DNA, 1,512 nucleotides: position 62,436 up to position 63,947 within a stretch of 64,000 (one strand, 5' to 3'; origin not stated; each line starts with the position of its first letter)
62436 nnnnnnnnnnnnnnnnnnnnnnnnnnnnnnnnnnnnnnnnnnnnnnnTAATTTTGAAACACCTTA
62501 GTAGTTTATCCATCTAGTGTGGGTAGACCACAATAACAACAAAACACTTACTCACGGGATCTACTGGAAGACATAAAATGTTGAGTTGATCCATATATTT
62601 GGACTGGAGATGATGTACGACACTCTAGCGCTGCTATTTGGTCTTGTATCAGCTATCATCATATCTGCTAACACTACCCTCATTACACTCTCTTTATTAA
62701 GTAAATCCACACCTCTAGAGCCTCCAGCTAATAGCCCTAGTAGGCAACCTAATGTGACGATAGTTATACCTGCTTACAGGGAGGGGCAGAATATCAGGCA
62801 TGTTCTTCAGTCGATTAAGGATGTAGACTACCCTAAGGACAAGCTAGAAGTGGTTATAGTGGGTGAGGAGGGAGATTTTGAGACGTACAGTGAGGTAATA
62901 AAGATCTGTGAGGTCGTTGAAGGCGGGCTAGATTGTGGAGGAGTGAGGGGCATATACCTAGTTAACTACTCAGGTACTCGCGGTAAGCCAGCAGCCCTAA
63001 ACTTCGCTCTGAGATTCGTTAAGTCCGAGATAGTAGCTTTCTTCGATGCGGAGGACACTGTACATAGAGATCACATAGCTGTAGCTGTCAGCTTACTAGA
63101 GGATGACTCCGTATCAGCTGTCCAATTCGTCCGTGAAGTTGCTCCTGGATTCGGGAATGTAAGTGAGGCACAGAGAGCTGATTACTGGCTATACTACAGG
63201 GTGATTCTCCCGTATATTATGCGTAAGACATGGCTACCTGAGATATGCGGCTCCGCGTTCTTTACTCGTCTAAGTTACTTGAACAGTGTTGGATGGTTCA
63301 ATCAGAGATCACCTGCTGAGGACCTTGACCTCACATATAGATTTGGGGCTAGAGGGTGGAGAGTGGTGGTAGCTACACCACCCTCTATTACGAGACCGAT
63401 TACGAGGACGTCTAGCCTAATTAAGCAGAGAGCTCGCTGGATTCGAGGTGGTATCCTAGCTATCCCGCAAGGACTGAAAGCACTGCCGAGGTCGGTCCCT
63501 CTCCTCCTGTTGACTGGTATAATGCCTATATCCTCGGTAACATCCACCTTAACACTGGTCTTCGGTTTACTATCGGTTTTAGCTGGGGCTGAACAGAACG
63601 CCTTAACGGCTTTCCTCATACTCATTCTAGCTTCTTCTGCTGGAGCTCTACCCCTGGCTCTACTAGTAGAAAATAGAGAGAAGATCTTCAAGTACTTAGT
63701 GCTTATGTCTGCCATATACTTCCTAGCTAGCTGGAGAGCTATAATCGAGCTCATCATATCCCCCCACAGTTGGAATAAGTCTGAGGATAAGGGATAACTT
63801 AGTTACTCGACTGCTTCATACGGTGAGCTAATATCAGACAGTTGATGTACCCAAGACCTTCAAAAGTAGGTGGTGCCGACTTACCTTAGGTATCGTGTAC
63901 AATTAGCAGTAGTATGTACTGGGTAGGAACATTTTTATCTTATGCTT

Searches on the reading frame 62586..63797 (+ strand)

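Call 64: search_protein_families(library=pfam, proteins=[window:62586-63797:+], max_evalue=0.001)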
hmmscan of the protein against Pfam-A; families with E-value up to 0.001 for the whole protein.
window:62586-63797:+ (403 aa): 4 families
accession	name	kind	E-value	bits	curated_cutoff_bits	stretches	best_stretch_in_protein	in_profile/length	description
PF13641.12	Glyco_tranf_2_3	-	3.4e-23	83.3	27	1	55-288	1-230/230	Glycosyltransferase like family 2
PF13632.12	Glyco_trans_2_3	-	5.2e-16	59.5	27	1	149-346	1-188/198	Glycosyl transferase family group 2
PF00535.33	Glycos_transf_2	-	5.8e-15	56.1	23.3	1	58-233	1-165/168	Glycosyl transferase family 2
PF13506.12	Glyco_transf_21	-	0.00062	19.7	21.7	0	134-287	18-171/174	Glycosyl transferase family 21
